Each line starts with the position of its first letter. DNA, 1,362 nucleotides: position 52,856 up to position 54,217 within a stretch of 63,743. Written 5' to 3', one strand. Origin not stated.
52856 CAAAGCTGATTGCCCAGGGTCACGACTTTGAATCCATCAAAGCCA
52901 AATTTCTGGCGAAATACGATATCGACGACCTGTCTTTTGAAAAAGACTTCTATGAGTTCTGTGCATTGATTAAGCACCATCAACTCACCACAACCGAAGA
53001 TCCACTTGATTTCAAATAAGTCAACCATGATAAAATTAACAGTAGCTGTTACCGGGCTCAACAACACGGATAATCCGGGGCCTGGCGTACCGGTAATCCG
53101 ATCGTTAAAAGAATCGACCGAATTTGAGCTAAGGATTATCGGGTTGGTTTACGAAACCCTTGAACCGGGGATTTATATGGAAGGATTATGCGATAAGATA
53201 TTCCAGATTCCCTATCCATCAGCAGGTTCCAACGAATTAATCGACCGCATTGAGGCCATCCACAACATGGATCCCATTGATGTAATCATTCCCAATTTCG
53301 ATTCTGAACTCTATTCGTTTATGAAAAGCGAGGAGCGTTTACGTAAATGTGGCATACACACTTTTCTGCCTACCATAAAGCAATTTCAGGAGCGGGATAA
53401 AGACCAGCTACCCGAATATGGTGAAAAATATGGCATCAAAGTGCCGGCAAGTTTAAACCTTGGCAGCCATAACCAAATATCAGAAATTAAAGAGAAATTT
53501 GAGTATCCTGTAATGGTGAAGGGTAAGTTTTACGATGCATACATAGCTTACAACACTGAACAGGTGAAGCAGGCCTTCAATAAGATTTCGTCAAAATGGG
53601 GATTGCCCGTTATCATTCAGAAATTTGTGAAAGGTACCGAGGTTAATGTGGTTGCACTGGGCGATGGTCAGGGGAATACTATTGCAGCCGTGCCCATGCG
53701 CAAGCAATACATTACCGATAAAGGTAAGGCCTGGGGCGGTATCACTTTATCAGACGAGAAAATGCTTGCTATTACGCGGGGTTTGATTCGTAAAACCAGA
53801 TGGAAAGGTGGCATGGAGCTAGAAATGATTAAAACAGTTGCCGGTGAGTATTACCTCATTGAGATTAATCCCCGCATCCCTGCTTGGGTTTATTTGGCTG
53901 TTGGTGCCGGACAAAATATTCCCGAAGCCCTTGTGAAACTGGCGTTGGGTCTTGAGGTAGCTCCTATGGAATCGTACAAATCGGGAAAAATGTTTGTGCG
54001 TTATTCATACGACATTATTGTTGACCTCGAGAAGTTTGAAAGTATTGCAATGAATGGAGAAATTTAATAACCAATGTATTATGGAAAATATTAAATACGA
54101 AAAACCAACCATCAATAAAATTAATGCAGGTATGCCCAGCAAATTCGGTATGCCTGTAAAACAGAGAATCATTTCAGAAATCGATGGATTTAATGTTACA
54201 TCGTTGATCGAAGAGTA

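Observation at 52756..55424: Small protein + ATP-grasp + fold-III decarboxylase triad mirrors carrier-tethered amino-acid chemistry (BtrI/BtrJ/BtrK, LysW/LysX logic), with a PqqD fold in the carrier position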

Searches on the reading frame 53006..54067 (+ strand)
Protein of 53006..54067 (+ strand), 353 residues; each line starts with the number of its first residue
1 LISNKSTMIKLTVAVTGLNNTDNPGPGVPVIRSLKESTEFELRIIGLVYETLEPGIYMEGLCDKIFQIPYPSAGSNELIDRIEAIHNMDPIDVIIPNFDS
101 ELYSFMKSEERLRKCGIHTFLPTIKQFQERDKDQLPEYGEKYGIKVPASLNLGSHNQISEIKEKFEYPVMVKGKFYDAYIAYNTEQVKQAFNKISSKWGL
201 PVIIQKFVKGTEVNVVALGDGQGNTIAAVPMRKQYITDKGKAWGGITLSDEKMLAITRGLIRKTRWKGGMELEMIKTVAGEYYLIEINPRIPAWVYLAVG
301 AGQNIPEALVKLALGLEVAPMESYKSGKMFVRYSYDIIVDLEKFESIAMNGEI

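Call 4: search_protein_families(library=pfam, proteins=[window:53006-54067:+], max_evalue=0.01)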
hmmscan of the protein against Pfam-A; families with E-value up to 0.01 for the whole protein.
window:53006-54067:+ (353 aa): 7 families
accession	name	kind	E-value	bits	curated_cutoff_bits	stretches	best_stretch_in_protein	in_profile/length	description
PF15632.11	ATPgrasp_Ter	-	1.1e-09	38.6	29.1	1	202-319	5-114/131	ATP-grasp in the biosynthetic pathway with Ter operon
PF02655.19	ATP-grasp_3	-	9.1e-07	29.5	23.2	1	143-291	15-157/160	ATP-grasp domain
PF02786.22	CPSase_L_D2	-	3.3e-06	27.2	19.8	1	131-316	1-206/211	Carbamoyl-phosphate synthase L chain, ATP binding domain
PF07478.18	Dala_Dala_lig_C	-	0.00025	21.1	24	1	155-229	25-102/204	D-ala D-ala ligase C-terminus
PF02222.28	ATP-grasp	-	0.00033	20.8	27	1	140-290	4-162/179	ATP-grasp domain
PF21360.3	PylC-like_N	-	0.001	19.6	27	1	32-118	14-94/96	PylC-like, N-terminal domain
PF01071.24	GARS_A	-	0.0077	16.5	27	0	140-241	11-124/194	Phosphoribosylglycinamide synthetase, ATP-grasp (A) domain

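Call 5: search_protein_families(library=ncbifam, proteins=[window:53006-54067:+], max_evalue=0.01)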
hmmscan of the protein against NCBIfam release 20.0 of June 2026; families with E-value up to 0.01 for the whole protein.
window:53006-54067:+ (353 aa): 18 families
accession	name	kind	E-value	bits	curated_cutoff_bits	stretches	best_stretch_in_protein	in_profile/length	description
NF009405.0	PRK12767.1-4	equivalog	1.9e-29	102.7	390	1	31-341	15-317/320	carbamoyl phosphate synthase-like protein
NF009406.0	PRK12767.1-5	equivalog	4e-20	72.1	271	1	30-333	16-314/327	carbamoyl phosphate synthase-like protein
NF009403.0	PRK12767.1-2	equivalog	5.7e-16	58.6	286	1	28-264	12-239/342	carbamoyl phosphate synthase-like protein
NF009404.0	PRK12767.1-3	equivalog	1.6e-15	56.8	316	1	62-340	43-334/344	carbamoyl phosphate synthase-like protein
NF009402.0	PRK12767.1-1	equivalog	5.1e-15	55.1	218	1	25-343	14-327/329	carbamoyl phosphate synthase-like protein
NF005315.0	PRK06849.1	equivalog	1e-13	51.1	406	1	63-293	49-278/389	hypothetical protein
TIGR01369.1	CPSaseII_lrg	equivalog_domain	4.7e-08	31.1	1027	1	131-320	669-871/1052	carbamoyl-phosphate synthase (glutamine-hydrolyzing) large subunit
NF003671.0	PRK05294.1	equivalog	6.4e-07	27.3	599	1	131-290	666-837/1058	carbamoyl-phosphate synthase large subunit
NF002563.0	PRK02186.1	subfamily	2.3e-05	22.8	625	1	130-230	106-210/890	argininosuccinate lyase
NF002378.0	PRK01372.1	subfamily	4.9e-05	22.2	243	1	137-235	106-212/305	D-alanine--D-alanine ligase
NF040722.1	MfnD_Meth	equivalog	6.2e-05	22.6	400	1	202-313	161-272/288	tyramine--L-glutamate ligase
NF011168.0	PRK14570.1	equivalog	0.0001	21.8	505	1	159-222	164-230/364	D-alanyl-alanine synthetase A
TIGR01205.1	D_ala_D_alaTIGR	subfamily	0.00015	20.9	245.65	1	131-289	106-285/318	D-alanine--D-alanine ligase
NF009554.0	PRK12999.1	equivalog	0.00074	17.4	965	1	111-291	98-297/1147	pyruvate carboxylase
TIGR01235.1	pyruv_carbox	equivalog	0.0015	16.1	1114.45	1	79-292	63-294/1143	pyruvate carboxylase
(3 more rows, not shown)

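Call 6: find_homologous_proteins(query=window:53006-54067:+)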
Query window:53006-54067:+ (353 aa): 6382 proteins with E <= 0.001 among 8000 candidates; the best 120 are listed.
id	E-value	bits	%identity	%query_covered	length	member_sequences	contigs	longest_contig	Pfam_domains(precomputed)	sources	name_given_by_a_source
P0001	5.6e-229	777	100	98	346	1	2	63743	PF15632.12,PF02786.23,PF02655.20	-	-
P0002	6.4e-206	701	89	97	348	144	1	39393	PF15632.12,PF02786.23,PF02222.28,PF02655.20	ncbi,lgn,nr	ncbi:MAG: ATP-grasp domain-containing protein [Bacteroidota bacterium]|nr:ATP-grasp domain-containin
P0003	6.2e-205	698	87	98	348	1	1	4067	PF15632.12,PF02786.23,PF02655.20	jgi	jgi:carbamoyl-phosphate synthase large subunit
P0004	6.6e-205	698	89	97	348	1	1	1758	PF15632.12,PF02786.23,PF02222.28,PF02655.20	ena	-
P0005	7.2e-205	698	88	98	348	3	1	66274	PF15632.12,PF02786.23,PF02655.20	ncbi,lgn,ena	-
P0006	8.9e-204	694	87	97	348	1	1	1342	PF15632.12,PF02786.23,PF02655.20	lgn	-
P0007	1.2e-201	687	87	98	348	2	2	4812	PF15632.12,PF02786.23,PF02655.20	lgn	-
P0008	1.9e-201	686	87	97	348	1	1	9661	PF15632.12,PF02786.23,PF02655.20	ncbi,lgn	-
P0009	1.1e-200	684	86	98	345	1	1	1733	PF15632.12,PF02786.23,PF02222.28,PF02655.20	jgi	jgi:carbamoyl-phosphate synthase large subunit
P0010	1.3e-200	684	86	98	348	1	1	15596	PF15632.12,PF02786.23,PF02222.28,PF02655.20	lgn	-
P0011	1.4e-200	683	86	98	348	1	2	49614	PF15632.12,PF02786.23,PF02222.28,PF02655.20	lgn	-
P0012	3.6e-200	682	86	98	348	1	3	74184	PF15632.12,PF02786.23,PF02222.28,PF02655.20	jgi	jgi:carbamoyl-phosphate synthase large subunit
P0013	4.2e-200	682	87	97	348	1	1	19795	PF15632.12,PF02655.20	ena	-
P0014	1.8e-199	680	84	98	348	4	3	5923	PF15632.12,PF02786.23,PF02222.28,PF02655.20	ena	-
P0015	4.5e-198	675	85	98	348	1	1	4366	PF15632.12,PF02786.23,PF02222.28,PF02655.20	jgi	jgi:carbamoyl-phosphate synthase large subunit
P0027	1.6e-194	664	84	98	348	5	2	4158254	PF15632.12,PF02655.20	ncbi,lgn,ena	-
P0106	2.4e-183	627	79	97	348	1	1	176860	PF15632.12,PF02786.23,PF02655.20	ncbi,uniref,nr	ncbi:ATP-grasp domain-containing protein [Maribellus maritimus]|uniref:ATP-grasp domain-containing p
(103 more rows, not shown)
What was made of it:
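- Checked: The real start is probably ATG 53027, because homologues are 346-348 aa (call 6).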

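Call 8: find_encoding_contigs(protein=P0027, flank=10000, max_places=2)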
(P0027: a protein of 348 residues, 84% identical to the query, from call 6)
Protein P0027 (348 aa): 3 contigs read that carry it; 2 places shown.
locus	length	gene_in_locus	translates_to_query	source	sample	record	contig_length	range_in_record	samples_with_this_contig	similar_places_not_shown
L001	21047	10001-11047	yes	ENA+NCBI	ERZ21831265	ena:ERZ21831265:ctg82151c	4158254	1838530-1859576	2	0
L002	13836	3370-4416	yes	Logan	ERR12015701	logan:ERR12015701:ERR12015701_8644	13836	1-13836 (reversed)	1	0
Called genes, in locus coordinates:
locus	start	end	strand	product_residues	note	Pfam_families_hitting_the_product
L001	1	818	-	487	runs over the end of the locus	PF00266:Aminotran_5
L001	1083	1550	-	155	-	PF08901:DUF1847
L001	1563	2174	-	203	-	PF00398:RrnaAD (faint), PF05175:MTS (weak), PF13489:Methyltransf_23, PF13847:Methyltransf_31, PF08241:Methyltransf_11, PF08242:Methyltransf_12, PF13649:Methyltransf_25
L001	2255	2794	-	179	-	PF12801:Fer4_5, PF13187:Fer4_9 (faint)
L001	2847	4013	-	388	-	PF07992:Pyr_redox_2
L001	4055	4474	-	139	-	PF13905:Thioredoxin_8 (faint), PF00085:Thioredoxin, PF13098:Thioredoxin_2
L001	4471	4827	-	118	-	-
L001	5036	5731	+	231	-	PF00027:cNMP_binding, PF13545:HTH_Crp_2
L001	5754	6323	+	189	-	PF04542:Sigma70_r2, PF08281:Sigma70_r4_2, PF04545:Sigma70_r4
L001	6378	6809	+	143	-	PF13490:zf-HC2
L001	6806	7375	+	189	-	PF13801:Metal_resist (weak)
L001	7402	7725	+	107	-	-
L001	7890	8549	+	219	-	PF09968:DUF2202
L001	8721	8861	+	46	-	-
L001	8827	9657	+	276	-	PF14358:DUF4405, PF04760:IF2_N (weak)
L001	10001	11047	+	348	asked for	PF02655:ATP-grasp_3 (weak), PF15632:ATPgrasp_Ter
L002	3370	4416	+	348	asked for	PF02655:ATP-grasp_3 (weak), PF15632:ATPgrasp_Ter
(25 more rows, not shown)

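Call 9: find_encoding_contigs(protein=P0106, flank=10000, max_places=2)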
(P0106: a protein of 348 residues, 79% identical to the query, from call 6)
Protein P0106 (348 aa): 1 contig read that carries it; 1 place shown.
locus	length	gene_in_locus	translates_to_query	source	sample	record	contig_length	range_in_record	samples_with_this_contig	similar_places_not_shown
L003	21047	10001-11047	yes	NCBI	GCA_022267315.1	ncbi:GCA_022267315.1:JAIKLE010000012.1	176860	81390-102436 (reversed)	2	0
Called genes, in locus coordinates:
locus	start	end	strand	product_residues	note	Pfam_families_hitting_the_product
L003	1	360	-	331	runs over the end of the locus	-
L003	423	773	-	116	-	PF04993:TfoX_N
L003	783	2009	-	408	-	PF01839:FG-GAP (faint), PF13517:FG-GAP_3 (weak)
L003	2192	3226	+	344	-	PF06580:His_kinase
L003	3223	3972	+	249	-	PF00072:Response_reg, PF04397:LytTR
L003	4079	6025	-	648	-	PF14508:GH97_N, PF10566:Glyco_hydro_97, PF14509:GH97_C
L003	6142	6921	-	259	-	PF07883:Cupin_2, PF02311:AraC_binding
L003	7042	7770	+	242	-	PF13483:Lactamase_B_3, PF12706:Lactamase_B_2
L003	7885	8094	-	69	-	-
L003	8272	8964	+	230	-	PF00027:cNMP_binding, PF13545:HTH_Crp_2, PF00325:Crp (weak)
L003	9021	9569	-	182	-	-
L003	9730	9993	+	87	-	-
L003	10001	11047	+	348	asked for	PF02655:ATP-grasp_3, PF02786:CPSase_L_D2 (faint), PF15632:ATPgrasp_Ter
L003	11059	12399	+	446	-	PF00278:Orn_DAP_Arg_deC, PF02784:Orn_Arg_deC_N, PF01168:Ala_racemase_N (weak)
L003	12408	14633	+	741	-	PF03253:UT, PF01551:Peptidase_M23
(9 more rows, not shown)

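Call 19: search_solved_structures(query=window:53027-54067:+, max_evalue=0.01)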
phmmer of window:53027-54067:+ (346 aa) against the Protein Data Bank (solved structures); distinct sequences matched with E-value up to 0.01: 1.
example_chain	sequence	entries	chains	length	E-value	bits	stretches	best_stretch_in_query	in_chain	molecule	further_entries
2pn1_A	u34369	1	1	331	7.7e-05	25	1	64-305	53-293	Carbamoylphosphate synthase large subunit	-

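Call 21: search_protein_representatives(protein=window:53027-54067:+)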
Query: 346 residues. Proteins with E-value up to 0.001 (for the whole library): 3131; up to 1e-10: 864; up to 1e-30: 230. The best 150 are listed.
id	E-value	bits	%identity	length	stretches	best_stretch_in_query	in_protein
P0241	9.1e-116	402.9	33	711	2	5-332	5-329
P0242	2.5e-108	378.4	63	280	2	197-346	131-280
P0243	2.7e-105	368.4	50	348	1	3-341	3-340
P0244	3.1e-102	358.4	47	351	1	3-346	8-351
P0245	1.1e-101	356.6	46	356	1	5-343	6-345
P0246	1.1e-100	353.3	49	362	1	3-346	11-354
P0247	2.9e-99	348.6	46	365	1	5-346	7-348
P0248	3.8e-99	348.2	46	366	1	3-342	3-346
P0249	3.4e-98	345.1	46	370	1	3-338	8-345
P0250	1.1e-95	336.8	46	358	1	2-346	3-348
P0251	1.8e-94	332.8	68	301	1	131-346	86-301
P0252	2.1e-94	332.7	47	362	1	3-343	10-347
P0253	1.4e-92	326.7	42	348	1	4-340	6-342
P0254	3.3e-92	325.4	43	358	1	4-346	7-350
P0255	4.1e-92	325.1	45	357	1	3-346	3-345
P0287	4.9e-76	272.2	39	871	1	2-346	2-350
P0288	2.1e-75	270.2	32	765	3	37-309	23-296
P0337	7.5e-56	205.9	33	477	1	5-336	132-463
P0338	8.4e-56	205.7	31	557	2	4-329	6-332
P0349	9.3e-54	199.0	31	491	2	5-344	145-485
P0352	1.3e-52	195.3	32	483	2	3-335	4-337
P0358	9.1e-52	192.5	31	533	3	109-345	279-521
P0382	6.0e-46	173.3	30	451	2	3-343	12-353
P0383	2.1e-45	171.6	29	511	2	5-344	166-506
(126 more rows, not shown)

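Call 22: search_protein_families(library=pfam, proteins=[P0287, P0337, P0349, P0383, P0241, P0288, P0358, P0338, P0352, P0382], max_evalue=0.001)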
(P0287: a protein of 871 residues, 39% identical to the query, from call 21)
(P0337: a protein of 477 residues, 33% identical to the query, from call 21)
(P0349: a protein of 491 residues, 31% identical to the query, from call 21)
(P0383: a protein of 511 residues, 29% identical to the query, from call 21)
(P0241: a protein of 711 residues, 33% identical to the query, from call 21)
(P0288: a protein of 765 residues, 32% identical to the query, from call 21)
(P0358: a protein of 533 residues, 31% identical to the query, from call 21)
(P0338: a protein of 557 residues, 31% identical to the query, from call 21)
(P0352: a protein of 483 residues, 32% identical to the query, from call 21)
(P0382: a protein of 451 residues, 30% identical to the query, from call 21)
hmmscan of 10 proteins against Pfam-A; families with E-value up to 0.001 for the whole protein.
P0287 (871 aa): 4 families
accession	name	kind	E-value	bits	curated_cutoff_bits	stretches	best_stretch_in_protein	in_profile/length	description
PF02784.22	Orn_Arg_deC_N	-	1.5e-28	100.3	23.4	1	474-720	13-245/247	Pyridoxal-dependent decarboxylase, pyridoxal binding domain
PF15632.11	ATPgrasp_Ter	-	1.8e-09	37.9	29.1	1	198-315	5-113/131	ATP-grasp in the biosynthetic pathway with Ter operon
PF00278.28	Orn_DAP_Arg_deC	-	1.1e-08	35.7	23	1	721-810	4-95/95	Pyridoxal-dependent decarboxylase, C-terminal sheet domain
PF01168.26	Ala_racemase_N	-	8.8e-05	22.8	24.1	1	505-642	47-174/220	Alanine racemase, N-terminal domain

P0337 (477 aa): 4 families
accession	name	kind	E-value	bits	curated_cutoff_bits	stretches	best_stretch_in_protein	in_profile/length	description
PF05402.18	PqqD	-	3.9e-14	53.2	23.4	1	14-76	3-65/67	Coenzyme PQQ synthesis protein D (PqqD)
PF15632.11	ATPgrasp_Ter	-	3.9e-11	43.3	29.1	1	320-437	4-112/131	ATP-grasp in the biosynthetic pathway with Ter operon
PF02655.19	ATP-grasp_3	-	3e-06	27.8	23.2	1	307-411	53-157/160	ATP-grasp domain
PF02786.22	CPSase_L_D2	-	0.00048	20.1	19.8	0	376-438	145-208/211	Carbamoyl-phosphate synthase L chain, ATP binding domain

P0349 (491 aa): 3 families
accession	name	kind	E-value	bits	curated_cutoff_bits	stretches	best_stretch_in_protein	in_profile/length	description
PF15632.11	ATPgrasp_Ter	-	3.1e-14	53.3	29.1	2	13-99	39-123/131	ATP-grasp in the biosynthetic pathway with Ter operon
PF02655.19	ATP-grasp_3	-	4.2e-05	24.1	23.2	0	322-426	57-157/160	ATP-grasp domain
PF02786.22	CPSase_L_D2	-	0.00025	21.1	19.8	0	392-426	146-180/211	Carbamoyl-phosphate synthase L chain, ATP binding domain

P0383 (511 aa): 3 families
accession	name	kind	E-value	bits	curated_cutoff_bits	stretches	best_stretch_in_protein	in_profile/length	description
PF15632.11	ATPgrasp_Ter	-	2.7e-15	56.7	29.1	2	356-487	4-126/131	ATP-grasp in the biosynthetic pathway with Ter operon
PF02655.19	ATP-grasp_3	-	1.1e-08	35.8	23.2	1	353-449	59-159/160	ATP-grasp domain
PF02786.22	CPSase_L_D2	-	4.3e-05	23.6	19.8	0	413-448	146-181/211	Carbamoyl-phosphate synthase L chain, ATP binding domain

P0241 (711 aa): 3 families
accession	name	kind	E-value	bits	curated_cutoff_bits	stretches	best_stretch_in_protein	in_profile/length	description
PF15632.11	ATPgrasp_Ter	-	1.7e-26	93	29.1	2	555-684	4-125/131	ATP-grasp in the biosynthetic pathway with Ter operon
PF02655.19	ATP-grasp_3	-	2.3e-11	44.5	23.2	1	551-645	63-157/160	ATP-grasp domain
PF21360.3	PylC-like_N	-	0.00037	21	27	0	426-474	47-95/96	PylC-like, N-terminal domain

P0288 (765 aa): 4 families
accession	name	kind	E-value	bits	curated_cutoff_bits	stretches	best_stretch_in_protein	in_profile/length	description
PF15632.11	ATPgrasp_Ter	-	1.2e-18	67.6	29.1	2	181-299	5-112/131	ATP-grasp in the biosynthetic pathway with Ter operon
PF02786.22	CPSase_L_D2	-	1.3e-07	31.8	19.8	0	131-271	24-180/211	Carbamoyl-phosphate synthase L chain, ATP binding domain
PF02655.19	ATP-grasp_3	-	7.2e-06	26.6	23.2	0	177-271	63-157/160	ATP-grasp domain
PF13549.11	ATP-grasp_5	-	0.00011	22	27.6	0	120-156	21-57/221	ATP-grasp domain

P0358 (533 aa): 4 families
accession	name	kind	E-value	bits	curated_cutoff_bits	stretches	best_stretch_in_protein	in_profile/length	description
PF15632.11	ATPgrasp_Ter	-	2.4e-16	60.1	29.1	2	363-487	2-117/131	ATP-grasp in the biosynthetic pathway with Ter operon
PF02786.22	CPSase_L_D2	-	3.1e-10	40.3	19.8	0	12-72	147-208/211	Carbamoyl-phosphate synthase L chain, ATP binding domain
PF02222.28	ATP-grasp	-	9.2e-05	22.6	27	0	302-374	3-78/179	ATP-grasp domain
PF13549.11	ATP-grasp_5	-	0.00045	20.1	27.6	1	300-338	17-55/221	ATP-grasp domain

P0338 (557 aa): 3 families
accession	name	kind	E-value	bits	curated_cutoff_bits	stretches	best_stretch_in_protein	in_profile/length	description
PF15632.11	ATPgrasp_Ter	-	5e-09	36.5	29.1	1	198-316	6-115/131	ATP-grasp in the biosynthetic pathway with Ter operon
PF02786.22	CPSase_L_D2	-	4.6e-07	30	19.8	1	248-287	141-180/211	Carbamoyl-phosphate synthase L chain, ATP binding domain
PF21360.3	PylC-like_N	-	6e-07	30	27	0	420-471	44-94/96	PylC-like, N-terminal domain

P0352 (483 aa): 3 families
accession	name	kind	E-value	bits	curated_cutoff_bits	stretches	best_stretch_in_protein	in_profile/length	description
PF07478.18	Dala_Dala_lig_C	-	2.1e-06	27.8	24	1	153-228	29-107/204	D-ala D-ala ligase C-terminus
PF02786.22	CPSase_L_D2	-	7.1e-06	26.1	19.8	1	142-286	20-180/211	Carbamoyl-phosphate synthase L chain, ATP binding domain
PF15632.11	ATPgrasp_Ter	-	9.5e-06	25.9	29.1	1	197-311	6-111/131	ATP-grasp in the biosynthetic pathway with Ter operon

P0382 (451 aa): 1 family
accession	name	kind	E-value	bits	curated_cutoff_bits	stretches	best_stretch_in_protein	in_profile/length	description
PF15632.11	ATPgrasp_Ter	-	8.9e-07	29.2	29.1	1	204-330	5-122/131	ATP-grasp in the biosynthetic pathway with Ter operon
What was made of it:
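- Fusion proteins P0337 and P0287 exist (calls 21, 22).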
